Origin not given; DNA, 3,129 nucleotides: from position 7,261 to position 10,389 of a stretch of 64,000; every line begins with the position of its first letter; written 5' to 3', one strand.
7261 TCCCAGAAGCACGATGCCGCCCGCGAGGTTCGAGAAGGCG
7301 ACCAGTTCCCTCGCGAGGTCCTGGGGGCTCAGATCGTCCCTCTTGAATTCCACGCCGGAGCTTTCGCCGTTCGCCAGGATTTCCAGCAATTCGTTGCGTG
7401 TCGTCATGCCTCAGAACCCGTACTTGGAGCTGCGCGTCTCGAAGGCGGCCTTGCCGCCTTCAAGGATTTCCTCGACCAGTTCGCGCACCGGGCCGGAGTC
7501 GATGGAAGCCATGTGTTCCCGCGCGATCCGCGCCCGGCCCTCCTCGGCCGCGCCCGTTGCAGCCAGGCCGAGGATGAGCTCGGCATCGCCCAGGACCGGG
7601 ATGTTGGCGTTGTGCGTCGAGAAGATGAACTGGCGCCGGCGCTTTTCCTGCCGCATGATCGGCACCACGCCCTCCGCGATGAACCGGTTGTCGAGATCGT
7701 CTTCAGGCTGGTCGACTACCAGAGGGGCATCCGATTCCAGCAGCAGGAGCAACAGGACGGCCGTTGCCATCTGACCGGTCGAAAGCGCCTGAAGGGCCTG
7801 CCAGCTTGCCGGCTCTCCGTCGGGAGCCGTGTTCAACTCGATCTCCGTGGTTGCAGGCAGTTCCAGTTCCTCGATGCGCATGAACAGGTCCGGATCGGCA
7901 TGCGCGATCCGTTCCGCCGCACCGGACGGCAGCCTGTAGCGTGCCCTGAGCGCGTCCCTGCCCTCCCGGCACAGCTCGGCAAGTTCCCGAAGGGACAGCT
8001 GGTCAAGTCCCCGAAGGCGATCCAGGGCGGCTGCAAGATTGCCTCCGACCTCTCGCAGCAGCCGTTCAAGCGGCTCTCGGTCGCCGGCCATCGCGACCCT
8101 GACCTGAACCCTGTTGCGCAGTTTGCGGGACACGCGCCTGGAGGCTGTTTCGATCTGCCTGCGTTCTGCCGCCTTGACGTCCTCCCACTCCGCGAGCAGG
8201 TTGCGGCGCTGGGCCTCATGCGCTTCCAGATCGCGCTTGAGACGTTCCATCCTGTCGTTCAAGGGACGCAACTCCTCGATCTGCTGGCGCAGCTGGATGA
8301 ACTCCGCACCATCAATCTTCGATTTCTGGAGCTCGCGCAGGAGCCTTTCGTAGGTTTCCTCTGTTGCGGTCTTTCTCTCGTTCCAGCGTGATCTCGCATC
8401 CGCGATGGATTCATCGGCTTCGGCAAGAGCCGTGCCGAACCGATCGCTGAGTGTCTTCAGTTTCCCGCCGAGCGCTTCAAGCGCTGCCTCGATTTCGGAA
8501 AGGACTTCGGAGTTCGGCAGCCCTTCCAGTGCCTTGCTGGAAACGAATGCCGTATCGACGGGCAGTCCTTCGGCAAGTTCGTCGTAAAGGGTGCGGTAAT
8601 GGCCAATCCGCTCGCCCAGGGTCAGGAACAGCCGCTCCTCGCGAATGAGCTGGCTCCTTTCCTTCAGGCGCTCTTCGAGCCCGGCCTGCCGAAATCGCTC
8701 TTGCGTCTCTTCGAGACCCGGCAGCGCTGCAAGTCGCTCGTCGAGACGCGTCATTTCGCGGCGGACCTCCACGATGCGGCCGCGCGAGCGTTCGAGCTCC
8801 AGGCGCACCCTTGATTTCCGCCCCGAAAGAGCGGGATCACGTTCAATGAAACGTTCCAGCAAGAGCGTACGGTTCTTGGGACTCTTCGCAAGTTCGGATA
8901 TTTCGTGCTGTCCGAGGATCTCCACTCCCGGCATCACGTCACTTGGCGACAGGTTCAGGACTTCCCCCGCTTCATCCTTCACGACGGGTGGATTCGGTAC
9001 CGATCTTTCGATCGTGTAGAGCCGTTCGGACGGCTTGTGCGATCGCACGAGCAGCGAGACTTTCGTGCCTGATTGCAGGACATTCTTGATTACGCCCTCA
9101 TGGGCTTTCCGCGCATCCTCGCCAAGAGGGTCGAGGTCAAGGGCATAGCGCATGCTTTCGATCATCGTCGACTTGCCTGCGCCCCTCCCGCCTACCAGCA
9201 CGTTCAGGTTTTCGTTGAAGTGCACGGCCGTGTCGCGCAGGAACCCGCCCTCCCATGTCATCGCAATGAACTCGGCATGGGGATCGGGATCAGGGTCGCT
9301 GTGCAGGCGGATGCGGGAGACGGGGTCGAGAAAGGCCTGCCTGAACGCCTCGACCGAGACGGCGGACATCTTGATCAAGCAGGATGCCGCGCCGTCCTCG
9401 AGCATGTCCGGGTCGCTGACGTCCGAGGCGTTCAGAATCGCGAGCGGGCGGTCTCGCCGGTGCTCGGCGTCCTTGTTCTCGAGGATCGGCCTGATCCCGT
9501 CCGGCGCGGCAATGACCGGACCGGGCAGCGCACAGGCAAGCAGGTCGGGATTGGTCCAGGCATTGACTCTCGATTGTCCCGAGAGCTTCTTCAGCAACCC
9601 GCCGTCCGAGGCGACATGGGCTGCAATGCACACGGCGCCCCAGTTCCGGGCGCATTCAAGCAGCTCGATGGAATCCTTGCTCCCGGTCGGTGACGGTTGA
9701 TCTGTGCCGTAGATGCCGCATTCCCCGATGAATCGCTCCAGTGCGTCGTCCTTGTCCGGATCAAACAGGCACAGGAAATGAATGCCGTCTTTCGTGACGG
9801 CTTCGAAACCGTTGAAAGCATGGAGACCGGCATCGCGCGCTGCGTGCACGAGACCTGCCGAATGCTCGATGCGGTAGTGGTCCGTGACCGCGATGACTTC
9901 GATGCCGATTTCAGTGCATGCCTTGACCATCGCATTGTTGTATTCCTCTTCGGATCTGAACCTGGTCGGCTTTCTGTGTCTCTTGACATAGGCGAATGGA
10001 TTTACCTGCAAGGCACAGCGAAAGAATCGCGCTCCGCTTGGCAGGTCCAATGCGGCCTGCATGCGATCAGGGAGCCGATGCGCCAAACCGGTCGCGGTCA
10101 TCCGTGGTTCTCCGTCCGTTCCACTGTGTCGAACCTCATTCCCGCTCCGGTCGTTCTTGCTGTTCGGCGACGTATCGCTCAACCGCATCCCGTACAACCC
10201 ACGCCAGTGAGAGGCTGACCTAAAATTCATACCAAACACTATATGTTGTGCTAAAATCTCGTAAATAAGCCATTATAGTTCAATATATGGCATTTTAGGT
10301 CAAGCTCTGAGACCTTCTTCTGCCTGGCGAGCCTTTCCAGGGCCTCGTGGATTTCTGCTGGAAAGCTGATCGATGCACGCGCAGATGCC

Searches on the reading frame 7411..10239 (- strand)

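Call 74: search_protein_families(library=pfam, proteins=[window:7411-10239:-], max_evalue=0.00001)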
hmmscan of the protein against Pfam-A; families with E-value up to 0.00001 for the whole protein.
window:7411-10239:- (942 aa): 3 families
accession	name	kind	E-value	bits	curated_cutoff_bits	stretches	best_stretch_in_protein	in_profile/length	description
PF13476.12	AAA_23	-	7.7e-08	33.6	27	1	333-371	10-47/201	AAA domain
PF13304.12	AAA_21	-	1e-07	32.8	27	0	815-880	234-302/304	AAA domain, putative AbiEii toxin, Type IV TA system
PF02463.25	SMC_N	-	4.1e-06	26.8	40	0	337-371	18-52/220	RecF/RecN/SMC N terminal domain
